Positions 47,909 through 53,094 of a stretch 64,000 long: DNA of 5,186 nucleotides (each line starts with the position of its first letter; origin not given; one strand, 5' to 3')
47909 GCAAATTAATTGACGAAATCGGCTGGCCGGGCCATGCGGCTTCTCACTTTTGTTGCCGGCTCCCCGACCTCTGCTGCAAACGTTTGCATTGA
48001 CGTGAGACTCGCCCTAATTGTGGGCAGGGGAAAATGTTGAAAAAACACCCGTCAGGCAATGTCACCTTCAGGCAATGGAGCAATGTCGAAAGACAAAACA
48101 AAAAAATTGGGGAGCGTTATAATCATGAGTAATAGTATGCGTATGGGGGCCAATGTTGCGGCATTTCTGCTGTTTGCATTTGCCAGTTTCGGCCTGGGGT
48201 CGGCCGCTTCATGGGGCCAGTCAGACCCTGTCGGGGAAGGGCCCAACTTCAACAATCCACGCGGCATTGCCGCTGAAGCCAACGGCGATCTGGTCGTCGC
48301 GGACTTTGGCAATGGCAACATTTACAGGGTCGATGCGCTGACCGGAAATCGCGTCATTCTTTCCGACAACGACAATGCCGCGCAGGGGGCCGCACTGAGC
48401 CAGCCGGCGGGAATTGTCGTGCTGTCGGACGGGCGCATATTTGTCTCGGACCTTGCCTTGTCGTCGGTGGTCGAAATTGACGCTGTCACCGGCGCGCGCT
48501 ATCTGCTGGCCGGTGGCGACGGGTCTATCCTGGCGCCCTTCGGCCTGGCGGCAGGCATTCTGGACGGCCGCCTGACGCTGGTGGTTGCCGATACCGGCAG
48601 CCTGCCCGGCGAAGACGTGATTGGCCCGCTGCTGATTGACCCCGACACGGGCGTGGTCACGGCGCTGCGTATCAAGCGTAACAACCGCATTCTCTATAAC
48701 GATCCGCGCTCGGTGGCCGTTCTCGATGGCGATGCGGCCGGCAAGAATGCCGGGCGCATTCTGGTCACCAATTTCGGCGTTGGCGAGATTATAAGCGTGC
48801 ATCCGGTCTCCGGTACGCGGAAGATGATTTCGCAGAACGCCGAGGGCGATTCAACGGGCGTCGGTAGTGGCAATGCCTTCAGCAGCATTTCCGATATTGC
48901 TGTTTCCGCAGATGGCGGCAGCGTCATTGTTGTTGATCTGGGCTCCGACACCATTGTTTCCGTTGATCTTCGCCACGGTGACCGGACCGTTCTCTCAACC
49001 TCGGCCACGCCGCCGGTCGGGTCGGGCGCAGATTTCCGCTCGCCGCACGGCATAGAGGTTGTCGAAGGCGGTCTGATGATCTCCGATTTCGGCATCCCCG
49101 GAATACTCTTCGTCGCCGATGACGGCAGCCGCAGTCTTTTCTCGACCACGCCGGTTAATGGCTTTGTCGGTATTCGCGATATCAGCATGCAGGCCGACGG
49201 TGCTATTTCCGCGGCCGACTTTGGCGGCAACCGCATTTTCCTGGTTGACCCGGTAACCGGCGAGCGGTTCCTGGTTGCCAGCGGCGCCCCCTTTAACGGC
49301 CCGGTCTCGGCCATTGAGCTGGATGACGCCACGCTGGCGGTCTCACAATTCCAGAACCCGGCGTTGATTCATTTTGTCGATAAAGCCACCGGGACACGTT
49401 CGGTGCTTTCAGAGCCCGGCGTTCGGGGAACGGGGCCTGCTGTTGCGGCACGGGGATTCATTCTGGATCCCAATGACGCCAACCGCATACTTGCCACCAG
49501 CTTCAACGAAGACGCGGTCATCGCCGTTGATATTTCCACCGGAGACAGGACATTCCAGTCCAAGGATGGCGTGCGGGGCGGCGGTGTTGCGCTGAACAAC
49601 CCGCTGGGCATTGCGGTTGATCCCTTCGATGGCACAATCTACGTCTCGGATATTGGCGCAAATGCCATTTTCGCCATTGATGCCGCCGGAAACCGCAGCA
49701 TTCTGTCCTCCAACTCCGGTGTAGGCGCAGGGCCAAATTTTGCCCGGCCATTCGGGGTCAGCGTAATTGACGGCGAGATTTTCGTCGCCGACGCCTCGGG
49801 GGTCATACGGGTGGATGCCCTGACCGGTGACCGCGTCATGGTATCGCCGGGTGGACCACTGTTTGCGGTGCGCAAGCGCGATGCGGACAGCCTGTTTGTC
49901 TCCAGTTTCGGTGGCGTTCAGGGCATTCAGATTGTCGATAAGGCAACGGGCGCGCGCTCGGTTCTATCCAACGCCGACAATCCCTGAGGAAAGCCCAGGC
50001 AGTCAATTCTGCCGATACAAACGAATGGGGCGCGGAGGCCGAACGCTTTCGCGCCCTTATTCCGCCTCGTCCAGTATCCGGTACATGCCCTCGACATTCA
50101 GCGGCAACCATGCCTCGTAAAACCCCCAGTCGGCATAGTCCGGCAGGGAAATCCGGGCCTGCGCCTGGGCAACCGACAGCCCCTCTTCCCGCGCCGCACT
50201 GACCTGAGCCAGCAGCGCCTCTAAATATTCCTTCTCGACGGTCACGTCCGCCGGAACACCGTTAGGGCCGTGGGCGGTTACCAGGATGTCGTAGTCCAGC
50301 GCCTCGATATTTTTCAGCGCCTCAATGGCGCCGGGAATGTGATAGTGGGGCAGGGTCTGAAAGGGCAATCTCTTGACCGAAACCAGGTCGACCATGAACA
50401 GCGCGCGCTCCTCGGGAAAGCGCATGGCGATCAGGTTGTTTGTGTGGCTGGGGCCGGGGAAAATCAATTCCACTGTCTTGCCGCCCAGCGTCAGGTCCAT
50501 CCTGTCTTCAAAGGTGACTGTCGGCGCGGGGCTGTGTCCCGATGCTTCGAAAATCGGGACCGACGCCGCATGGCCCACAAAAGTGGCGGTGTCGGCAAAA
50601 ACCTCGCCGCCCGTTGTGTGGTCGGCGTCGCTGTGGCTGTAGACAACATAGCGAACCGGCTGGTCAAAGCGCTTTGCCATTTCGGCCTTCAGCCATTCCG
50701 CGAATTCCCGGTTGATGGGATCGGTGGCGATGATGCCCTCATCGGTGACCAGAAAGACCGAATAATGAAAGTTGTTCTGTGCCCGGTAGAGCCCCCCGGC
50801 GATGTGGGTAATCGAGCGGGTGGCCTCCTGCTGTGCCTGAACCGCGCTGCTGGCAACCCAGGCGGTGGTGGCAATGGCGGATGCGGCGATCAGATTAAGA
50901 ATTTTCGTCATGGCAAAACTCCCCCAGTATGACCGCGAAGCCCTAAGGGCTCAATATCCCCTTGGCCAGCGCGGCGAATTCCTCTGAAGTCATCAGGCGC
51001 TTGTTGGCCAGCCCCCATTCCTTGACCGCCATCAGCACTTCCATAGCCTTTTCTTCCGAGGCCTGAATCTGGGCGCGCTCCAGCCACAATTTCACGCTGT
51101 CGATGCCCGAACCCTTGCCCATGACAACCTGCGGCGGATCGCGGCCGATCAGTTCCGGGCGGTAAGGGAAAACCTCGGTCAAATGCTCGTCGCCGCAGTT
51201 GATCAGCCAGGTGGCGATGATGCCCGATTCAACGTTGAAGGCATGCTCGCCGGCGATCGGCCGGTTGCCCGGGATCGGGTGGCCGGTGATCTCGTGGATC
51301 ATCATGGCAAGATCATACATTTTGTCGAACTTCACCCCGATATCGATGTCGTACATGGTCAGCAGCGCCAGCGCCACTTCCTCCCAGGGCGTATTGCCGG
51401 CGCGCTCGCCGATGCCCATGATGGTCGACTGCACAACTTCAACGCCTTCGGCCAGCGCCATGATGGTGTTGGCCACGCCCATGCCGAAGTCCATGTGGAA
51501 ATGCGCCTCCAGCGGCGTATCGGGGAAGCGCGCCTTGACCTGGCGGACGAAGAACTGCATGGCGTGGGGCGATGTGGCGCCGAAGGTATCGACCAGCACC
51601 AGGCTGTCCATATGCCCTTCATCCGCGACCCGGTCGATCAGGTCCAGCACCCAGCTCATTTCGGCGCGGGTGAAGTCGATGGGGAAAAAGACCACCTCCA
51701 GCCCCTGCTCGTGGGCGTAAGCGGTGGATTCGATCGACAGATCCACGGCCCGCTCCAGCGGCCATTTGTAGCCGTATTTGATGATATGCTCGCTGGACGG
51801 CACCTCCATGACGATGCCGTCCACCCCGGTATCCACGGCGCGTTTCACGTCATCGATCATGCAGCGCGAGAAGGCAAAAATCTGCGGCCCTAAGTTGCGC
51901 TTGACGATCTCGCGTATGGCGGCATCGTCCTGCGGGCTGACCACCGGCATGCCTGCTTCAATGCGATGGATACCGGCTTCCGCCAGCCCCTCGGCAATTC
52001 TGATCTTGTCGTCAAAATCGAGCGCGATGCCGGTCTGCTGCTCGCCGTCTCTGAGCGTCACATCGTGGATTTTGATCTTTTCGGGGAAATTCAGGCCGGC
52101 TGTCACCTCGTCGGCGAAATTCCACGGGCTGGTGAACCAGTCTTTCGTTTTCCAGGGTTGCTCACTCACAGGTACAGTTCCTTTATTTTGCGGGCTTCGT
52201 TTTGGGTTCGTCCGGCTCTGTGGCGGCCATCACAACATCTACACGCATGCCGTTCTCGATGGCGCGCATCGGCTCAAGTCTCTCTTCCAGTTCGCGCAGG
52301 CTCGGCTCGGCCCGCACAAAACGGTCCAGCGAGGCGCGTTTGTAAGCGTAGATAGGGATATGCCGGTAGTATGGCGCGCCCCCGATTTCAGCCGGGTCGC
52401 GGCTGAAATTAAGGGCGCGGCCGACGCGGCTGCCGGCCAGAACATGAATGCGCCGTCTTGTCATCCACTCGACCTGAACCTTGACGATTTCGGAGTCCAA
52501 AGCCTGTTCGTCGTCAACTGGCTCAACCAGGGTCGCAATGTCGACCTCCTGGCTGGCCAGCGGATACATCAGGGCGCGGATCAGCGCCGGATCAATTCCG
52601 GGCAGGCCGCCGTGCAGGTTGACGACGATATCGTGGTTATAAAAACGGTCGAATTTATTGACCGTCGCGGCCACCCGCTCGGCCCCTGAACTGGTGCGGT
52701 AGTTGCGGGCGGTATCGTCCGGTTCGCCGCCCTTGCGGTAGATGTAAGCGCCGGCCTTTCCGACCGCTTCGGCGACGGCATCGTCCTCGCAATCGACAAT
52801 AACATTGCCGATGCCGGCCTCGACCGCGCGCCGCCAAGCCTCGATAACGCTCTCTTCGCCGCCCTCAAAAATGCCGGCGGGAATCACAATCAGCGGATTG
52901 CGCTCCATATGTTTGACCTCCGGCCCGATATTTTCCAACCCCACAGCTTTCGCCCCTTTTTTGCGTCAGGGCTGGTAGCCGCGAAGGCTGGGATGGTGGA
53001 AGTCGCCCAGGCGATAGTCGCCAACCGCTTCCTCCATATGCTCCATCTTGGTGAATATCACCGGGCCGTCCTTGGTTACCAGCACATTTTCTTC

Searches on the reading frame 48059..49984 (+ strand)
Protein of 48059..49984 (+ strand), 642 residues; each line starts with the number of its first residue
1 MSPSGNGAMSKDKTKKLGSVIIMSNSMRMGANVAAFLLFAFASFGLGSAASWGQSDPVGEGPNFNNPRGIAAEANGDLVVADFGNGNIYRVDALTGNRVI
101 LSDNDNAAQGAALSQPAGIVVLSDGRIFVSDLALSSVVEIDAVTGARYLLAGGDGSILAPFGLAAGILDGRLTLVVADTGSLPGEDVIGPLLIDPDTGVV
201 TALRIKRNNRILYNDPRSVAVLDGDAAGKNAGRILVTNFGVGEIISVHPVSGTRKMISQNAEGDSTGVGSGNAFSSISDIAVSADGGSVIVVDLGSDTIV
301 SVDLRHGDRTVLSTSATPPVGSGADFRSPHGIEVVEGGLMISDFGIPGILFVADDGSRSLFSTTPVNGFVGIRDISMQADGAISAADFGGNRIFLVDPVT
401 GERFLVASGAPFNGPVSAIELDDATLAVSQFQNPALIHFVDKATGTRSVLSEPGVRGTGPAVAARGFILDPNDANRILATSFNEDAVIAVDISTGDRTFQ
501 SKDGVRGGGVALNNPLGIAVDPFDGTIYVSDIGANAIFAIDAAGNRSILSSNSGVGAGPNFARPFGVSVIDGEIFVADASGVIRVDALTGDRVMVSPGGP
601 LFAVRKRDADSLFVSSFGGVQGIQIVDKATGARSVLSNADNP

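Call 18: search_protein_families(library=pfam, proteins=[window:48059-49984:+], max_evalue=0.001)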
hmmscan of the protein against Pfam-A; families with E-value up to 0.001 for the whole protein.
window:48059-49984:+ (642 aa): 4 families
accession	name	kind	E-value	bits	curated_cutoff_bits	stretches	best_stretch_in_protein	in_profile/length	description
PF01436.27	NHL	-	4.1e-17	61.7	20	1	64-87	1-24/28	NHL repeat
PF13360.13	PQQ_2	-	1e-06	29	27.6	1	412-633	25-229/233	Outer membrane protein assembly factor BamB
PF25021.1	TEN_NHL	-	0.00026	20.5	27.1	0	502-552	131-179/357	Teneurin NHL domain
PF01731.26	Arylesterase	-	0.00035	21.2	21.3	0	510-542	51-83/86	Arylesterase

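Call 54: search_protein_families(library=ncbifam, proteins=[window:48059-49984:+], max_evalue=0.00001)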
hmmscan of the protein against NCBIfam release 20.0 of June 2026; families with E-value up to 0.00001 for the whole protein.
window:48059-49984:+ (642 aa): 2 families
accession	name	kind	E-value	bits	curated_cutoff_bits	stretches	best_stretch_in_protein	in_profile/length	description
NF035926.1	scyF_NHL_VPEP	equivalog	4e-10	39.4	350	0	473-580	161-266/376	scytonemin biosynthesis PEP-CTERM protein ScyF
NF033206.1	ScyE_fam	subfamily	1.9e-08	34.3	80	0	368-549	6-174/333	ScyD/ScyE family protein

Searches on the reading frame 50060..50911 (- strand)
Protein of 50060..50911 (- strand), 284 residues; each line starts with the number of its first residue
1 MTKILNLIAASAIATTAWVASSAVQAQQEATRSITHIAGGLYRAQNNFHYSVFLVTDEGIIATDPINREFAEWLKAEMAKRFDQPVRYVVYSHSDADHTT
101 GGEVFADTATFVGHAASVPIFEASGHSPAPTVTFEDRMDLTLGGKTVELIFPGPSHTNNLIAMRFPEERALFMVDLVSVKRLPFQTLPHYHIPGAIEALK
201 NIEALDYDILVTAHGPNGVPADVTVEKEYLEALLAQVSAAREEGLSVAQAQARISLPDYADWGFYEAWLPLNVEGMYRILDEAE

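Call 27: search_protein_families(library=pfam, proteins=[window:50060-50911:-], max_evalue=0.0001)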
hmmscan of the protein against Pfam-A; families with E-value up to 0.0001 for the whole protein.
window:50060-50911:- (284 aa): 1 family
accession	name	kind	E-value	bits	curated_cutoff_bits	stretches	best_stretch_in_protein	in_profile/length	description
PF00753.33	Lactamase_B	-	2.8e-10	40.9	22.7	1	83-214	41-196/196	Metallo-beta-lactamase superfamily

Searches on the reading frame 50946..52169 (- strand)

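Call 27: search_protein_families(library=pfam, proteins=[window:50946-52169:-], max_evalue=0.0001)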
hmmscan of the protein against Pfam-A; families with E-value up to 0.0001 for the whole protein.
window:50946-52169:- (408 aa): 1 family
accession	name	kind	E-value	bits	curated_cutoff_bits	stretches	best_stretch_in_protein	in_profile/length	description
PF00682.25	HMGL-like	-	4.8e-63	213.4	29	1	31-290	1-259/260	HMGL-like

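Call 54: search_protein_families(library=ncbifam, proteins=[window:50946-52169:-], max_evalue=0.00001)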
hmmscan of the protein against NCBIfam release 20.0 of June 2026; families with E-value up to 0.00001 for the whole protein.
window:50946-52169:- (408 aa): 24 families
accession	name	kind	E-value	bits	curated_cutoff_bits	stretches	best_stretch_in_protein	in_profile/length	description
TIGR02090.1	LEU1_arch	subfamily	2.6e-87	293.3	484.75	1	32-392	1-354/363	isopropylmalate/citramalate/homocitrate synthases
NF002085.0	PRK00915.1-2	subfamily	7.2e-87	292.2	517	1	24-405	6-379/504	2-isopropylmalate synthase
TIGR02660.1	nifV_homocitr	equivalog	6e-77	259.4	462.9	1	32-401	2-364/365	homocitrate synthase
NF041069.1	IPMS_Sufob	equivalog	3e-71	240.7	600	1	32-406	1-369/371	isopropylmalate synthase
TIGR02146.1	LysS_fung_arch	equivalog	7e-70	236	413.55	1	34-383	1-343/344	homocitrate synthase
NF002086.0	PRK00915.1-3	equivalog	2.7e-62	210.9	532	1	30-401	5-380/516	2-isopropylmalate synthase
NF002088.0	PRK00915.1-5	equivalog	4.6e-56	190.3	697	1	30-402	2-378/514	2-isopropylmalate synthase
NF002087.0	PRK00915.1-4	equivalog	1.4e-54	185.5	729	1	30-389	5-368/516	2-isopropylmalate synthase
TIGR00973.1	leuA_bact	equivalog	1.8e-52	178.4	598.7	1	31-391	1-364/494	2-isopropylmalate synthase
TIGR00977.1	citramal_synth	equivalog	1.2e-42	145.9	450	1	31-358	1-336/526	citramalate synthase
NF002084.0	PRK00915.1-1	equivalog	1.5e-42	145.8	748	1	30-369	3-347/523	2-isopropylmalate synthase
NF042433.1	CitmalDyn_Leptosp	equivalog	3.6e-35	121.5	950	1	30-397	6-375/514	(R)-citramalate synthase CimA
NF042434.1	IPMS_Lepto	equivalog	2.2e-31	109.2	500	1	30-384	4-368/374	2-isopropylmalate synthase LeuA2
NF006049.0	PRK08195.1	subfamily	1e-24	87.3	229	1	142-291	118-266/344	4-hyroxy-2-oxovalerate/4-hydroxy-2-oxopentanoic acid aldolase,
NF004283.0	PRK05692.1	subfamily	2.4e-21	76.1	246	1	27-299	2-288/300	hydroxymethylglutaryl-CoA lyase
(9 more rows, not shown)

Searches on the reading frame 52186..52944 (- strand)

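Call 27: search_protein_families(library=pfam, proteins=[window:52186-52944:-], max_evalue=0.0001)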
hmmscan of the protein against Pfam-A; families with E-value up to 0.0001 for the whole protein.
window:52186-52944:- (253 aa): 1 family
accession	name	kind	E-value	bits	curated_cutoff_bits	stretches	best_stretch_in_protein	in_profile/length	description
PF02348.25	CTP_transf_3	-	1.3e-10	41.9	22.6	1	40-234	34-216/217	Cytidylyltransferase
